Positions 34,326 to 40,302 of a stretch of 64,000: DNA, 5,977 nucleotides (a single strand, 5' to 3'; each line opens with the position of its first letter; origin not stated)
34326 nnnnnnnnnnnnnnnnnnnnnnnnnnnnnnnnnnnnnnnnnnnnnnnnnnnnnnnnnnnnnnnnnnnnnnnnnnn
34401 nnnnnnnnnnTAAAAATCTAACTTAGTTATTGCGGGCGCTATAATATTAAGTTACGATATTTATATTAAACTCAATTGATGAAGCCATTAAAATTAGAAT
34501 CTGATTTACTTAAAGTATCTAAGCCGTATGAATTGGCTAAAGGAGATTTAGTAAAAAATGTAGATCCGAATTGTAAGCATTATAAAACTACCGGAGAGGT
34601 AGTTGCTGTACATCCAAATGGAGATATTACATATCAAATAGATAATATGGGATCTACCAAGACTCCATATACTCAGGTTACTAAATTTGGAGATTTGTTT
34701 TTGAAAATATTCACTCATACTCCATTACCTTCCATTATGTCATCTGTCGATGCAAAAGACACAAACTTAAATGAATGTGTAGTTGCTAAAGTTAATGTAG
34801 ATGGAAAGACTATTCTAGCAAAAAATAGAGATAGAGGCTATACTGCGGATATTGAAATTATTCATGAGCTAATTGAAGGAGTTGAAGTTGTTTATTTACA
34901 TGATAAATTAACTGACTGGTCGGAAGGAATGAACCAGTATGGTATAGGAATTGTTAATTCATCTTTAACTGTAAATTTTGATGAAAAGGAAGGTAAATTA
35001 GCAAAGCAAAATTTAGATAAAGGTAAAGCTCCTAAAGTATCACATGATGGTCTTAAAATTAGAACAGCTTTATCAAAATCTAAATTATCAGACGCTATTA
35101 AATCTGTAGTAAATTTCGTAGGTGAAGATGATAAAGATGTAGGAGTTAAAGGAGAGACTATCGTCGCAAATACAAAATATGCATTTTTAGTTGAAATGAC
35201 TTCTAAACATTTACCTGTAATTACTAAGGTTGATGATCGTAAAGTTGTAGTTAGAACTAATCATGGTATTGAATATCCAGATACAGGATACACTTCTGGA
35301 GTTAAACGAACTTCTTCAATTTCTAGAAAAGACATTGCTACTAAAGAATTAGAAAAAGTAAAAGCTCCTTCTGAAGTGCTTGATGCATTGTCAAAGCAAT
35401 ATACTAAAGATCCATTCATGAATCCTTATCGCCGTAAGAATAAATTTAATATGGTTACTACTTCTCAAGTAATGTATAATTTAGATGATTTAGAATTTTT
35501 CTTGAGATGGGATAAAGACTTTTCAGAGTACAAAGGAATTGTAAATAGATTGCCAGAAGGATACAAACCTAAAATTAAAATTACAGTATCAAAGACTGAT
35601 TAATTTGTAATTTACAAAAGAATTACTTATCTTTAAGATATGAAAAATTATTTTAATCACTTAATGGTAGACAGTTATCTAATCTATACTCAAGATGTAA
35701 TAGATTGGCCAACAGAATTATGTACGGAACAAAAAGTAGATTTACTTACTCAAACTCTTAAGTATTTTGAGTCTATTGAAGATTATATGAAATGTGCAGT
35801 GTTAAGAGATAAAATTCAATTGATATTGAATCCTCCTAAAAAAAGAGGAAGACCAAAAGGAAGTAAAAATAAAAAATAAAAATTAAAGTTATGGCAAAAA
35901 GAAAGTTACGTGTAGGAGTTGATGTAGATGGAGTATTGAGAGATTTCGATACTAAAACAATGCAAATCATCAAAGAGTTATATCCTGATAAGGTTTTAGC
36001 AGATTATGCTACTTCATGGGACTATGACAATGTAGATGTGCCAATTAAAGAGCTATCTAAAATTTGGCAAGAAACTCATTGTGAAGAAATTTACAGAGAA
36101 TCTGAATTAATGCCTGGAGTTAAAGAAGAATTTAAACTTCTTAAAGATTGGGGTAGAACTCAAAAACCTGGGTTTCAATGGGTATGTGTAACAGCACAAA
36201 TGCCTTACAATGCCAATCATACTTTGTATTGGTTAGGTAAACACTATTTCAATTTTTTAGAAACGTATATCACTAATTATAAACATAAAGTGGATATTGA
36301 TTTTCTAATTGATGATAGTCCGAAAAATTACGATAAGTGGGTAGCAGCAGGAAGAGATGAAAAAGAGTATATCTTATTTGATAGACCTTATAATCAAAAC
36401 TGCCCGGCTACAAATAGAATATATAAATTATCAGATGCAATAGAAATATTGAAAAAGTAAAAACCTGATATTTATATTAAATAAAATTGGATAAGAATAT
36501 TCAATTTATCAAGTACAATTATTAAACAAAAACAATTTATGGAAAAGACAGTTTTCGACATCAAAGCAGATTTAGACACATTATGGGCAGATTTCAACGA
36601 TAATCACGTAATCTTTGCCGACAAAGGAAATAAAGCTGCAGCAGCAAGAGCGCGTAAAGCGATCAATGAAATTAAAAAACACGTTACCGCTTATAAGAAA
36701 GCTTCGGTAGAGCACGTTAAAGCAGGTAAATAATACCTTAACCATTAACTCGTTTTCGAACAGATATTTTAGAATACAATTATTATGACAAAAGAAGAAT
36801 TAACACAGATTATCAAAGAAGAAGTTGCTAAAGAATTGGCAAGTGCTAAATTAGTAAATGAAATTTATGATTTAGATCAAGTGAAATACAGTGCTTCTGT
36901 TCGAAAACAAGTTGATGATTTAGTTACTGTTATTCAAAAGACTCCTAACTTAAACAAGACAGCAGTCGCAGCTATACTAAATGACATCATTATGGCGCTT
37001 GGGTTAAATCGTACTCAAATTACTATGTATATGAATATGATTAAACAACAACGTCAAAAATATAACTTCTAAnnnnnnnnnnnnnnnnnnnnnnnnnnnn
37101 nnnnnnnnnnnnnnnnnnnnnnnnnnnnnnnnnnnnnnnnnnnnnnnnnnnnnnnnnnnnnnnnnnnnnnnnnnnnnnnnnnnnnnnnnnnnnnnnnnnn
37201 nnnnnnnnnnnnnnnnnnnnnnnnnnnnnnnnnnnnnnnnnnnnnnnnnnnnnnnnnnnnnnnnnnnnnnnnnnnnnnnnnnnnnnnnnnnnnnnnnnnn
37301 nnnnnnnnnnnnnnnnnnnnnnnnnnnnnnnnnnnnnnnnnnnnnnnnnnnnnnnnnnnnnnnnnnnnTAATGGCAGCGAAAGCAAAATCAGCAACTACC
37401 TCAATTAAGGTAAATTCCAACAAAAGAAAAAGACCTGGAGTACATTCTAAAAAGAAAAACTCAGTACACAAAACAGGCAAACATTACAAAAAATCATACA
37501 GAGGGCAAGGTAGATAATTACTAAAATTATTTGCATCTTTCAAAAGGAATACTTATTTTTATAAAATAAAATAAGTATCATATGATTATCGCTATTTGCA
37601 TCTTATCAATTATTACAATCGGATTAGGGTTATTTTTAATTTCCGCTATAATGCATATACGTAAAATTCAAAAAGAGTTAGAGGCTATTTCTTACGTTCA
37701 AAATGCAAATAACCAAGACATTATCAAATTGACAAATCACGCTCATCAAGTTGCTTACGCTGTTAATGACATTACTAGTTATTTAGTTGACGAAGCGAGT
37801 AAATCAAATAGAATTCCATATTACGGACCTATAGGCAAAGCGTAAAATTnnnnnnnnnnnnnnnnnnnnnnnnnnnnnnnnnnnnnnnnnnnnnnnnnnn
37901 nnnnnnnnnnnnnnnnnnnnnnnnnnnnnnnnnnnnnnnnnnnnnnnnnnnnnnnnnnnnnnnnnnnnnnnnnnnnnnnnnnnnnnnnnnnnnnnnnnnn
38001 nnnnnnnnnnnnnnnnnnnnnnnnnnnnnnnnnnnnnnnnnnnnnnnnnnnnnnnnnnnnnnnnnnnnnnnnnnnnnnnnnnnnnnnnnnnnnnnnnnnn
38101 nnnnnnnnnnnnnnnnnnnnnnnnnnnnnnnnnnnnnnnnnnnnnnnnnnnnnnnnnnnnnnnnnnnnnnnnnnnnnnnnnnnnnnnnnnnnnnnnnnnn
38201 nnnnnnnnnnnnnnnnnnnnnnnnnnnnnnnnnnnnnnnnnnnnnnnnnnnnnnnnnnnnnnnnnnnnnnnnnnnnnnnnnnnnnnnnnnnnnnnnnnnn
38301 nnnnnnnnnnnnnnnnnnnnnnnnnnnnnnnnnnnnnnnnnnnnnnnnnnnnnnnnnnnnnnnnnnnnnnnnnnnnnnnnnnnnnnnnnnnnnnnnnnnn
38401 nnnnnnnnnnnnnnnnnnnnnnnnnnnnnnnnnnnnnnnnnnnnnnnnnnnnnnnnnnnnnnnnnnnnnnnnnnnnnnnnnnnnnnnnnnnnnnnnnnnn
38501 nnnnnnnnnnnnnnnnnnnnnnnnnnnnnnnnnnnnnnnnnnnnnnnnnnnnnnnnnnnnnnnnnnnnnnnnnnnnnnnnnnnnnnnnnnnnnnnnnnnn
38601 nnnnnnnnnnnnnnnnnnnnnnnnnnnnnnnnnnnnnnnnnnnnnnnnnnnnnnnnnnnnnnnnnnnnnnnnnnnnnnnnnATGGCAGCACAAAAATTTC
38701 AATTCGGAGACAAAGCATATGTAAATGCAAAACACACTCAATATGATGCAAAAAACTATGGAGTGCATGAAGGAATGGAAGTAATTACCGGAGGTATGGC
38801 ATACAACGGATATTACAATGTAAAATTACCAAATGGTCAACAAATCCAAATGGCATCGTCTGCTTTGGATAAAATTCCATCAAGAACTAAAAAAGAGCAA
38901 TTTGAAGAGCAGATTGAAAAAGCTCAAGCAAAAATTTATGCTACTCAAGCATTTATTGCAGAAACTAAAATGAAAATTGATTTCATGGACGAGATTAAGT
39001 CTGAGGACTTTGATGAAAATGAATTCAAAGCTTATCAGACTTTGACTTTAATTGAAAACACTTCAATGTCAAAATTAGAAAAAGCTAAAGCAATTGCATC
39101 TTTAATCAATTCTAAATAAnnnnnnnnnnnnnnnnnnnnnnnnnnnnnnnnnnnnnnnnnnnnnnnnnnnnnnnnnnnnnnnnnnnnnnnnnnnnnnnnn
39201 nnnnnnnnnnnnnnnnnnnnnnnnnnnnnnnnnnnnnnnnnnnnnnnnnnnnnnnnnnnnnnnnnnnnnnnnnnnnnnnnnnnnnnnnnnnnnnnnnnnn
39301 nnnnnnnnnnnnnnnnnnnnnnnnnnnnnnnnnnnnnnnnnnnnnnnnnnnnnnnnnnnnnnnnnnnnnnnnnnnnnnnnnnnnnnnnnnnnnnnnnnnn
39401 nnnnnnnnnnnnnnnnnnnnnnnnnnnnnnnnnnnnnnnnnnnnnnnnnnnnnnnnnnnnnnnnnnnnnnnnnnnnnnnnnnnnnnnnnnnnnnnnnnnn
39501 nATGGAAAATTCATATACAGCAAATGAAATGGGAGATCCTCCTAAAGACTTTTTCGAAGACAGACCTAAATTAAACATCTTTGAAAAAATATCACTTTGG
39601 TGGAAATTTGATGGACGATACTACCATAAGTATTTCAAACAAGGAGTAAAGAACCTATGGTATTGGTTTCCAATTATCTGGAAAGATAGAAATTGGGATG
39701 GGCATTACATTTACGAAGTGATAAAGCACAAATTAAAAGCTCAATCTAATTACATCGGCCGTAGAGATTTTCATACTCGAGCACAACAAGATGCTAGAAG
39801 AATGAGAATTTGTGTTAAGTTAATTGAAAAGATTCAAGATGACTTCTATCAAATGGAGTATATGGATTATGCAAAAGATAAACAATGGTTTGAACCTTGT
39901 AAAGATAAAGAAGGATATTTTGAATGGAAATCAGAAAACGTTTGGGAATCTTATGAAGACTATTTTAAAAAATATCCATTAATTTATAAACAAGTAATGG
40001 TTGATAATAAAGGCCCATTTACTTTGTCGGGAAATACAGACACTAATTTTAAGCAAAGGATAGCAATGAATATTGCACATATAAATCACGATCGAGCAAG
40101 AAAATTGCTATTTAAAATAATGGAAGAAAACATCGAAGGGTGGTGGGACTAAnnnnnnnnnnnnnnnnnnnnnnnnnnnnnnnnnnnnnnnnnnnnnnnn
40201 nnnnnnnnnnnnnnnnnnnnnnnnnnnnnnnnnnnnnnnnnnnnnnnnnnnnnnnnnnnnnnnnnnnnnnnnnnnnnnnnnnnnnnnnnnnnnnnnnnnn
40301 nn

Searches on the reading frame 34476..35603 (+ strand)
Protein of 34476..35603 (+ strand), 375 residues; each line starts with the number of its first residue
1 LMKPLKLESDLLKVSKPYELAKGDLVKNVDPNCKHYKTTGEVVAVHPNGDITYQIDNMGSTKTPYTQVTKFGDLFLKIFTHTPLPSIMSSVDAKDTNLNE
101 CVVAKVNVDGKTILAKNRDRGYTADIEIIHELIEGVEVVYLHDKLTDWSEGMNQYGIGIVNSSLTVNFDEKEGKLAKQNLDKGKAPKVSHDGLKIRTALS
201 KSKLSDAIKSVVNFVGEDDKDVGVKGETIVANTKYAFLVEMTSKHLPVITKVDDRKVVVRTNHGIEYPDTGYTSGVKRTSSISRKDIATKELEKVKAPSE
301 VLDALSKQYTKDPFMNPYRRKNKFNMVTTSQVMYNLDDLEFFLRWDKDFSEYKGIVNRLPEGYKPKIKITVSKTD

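Call 9: search_protein_families(library=pfam, proteins=[window:34476-35603:+], max_evalue=0.01)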
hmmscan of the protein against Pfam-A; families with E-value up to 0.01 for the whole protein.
window:34476-35603:+ (375 aa): 0 families

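Call 18: find_related_loci(query=window:34476-35603:+, collection=viral_contigs, flank=10000)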
Query window:34476-35603:+ (375 aa) in viral_contigs; peptide patterns used: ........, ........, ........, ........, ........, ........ (x = any residue, [..] = any of these).
4 stretches matched a pattern; 4 encode a relative of the query (tblastn E <= 1e-3); 4 distinct loci.
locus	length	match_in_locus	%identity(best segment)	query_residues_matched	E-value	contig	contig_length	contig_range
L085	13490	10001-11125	97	1-375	0e+0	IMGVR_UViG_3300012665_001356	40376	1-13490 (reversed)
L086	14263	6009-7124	69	1-375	1e-180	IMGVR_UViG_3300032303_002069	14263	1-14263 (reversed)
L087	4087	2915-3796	54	74-374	5e-113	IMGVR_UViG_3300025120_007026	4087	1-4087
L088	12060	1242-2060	39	90-373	9e-46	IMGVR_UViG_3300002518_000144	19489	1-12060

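Call 70: search_protein_families(library=phrogs, proteins=[window:34476-35603:+], max_evalue=0.01)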
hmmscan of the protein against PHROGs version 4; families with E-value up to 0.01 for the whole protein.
window:34476-35603:+ (375 aa): 0 families

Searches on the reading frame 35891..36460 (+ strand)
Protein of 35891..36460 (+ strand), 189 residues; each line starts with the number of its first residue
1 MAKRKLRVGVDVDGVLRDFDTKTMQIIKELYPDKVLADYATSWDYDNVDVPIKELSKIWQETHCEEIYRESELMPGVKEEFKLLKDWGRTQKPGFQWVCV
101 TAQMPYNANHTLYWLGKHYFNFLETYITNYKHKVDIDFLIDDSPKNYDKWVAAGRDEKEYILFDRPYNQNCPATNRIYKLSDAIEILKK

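Call 21: search_protein_families(library=pfam, proteins=[window:35891-36460:+], max_evalue=0.01)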
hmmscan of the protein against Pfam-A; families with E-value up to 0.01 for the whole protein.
window:35891-36460:+ (189 aa): 2 families
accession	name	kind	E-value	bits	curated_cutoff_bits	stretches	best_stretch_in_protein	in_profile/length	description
PF06941.18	NT5C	-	4e-19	69.6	24.8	1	8-186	4-173/180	5' nucleotidase, deoxy (Pyrimidine), cytosolic type C protein (NT5C)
PF00702.32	Hydrolase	-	0.00019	22.3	26.4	1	41-135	66-156/191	haloacid dehalogenase-like hydrolase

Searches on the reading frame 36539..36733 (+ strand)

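Call 99: search_protein_families(library=pfam, proteins=[window:36539-36733:+], max_evalue=0.01)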
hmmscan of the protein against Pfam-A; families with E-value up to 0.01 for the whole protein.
window:36539-36733:+ (64 aa): 1 family
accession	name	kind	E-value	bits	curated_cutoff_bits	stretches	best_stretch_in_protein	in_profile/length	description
PF07432.18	Hc1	-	7.4e-13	48.6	23.5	1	11-61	6-56/57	Histone H1-like protein Hc1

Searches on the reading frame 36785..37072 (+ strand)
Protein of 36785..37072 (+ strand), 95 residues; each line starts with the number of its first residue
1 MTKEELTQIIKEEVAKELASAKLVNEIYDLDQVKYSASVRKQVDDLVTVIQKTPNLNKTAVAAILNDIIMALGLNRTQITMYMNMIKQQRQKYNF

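Call 70: search_protein_families(library=phrogs, proteins=[window:36785-37072:+], max_evalue=0.01)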
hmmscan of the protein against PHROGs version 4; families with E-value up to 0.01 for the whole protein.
window:36785-37072:+ (95 aa): 1 family
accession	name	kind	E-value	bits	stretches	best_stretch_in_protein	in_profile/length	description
phrog_847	-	transcription regulation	0.0044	18.6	1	1-51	6-56/149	anti-repressor Ant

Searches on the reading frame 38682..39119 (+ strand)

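Call 99: search_protein_families(library=pfam, proteins=[window:38682-39119:+], max_evalue=0.01)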
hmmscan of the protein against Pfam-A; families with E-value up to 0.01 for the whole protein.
window:38682-39119:+ (145 aa): 1 family
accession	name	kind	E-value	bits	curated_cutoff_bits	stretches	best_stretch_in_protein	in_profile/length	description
PF11153.13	DUF2931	-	0.0046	17.1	22.2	1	5-98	84-157/182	Protein of unknown function (DUF2931)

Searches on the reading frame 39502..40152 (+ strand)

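Call 21: search_protein_families(library=pfam, proteins=[window:39502-40152:+], max_evalue=0.01)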
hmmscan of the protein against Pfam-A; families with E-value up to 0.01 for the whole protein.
window:39502-40152:+ (216 aa): 1 family
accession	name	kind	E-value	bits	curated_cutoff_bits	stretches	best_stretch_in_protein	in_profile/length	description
PF12994.12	DUF3878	-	0.0067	16.2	27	0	66-128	217-277/300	Domain of unknown function, E. rectale Gene description (DUF3878)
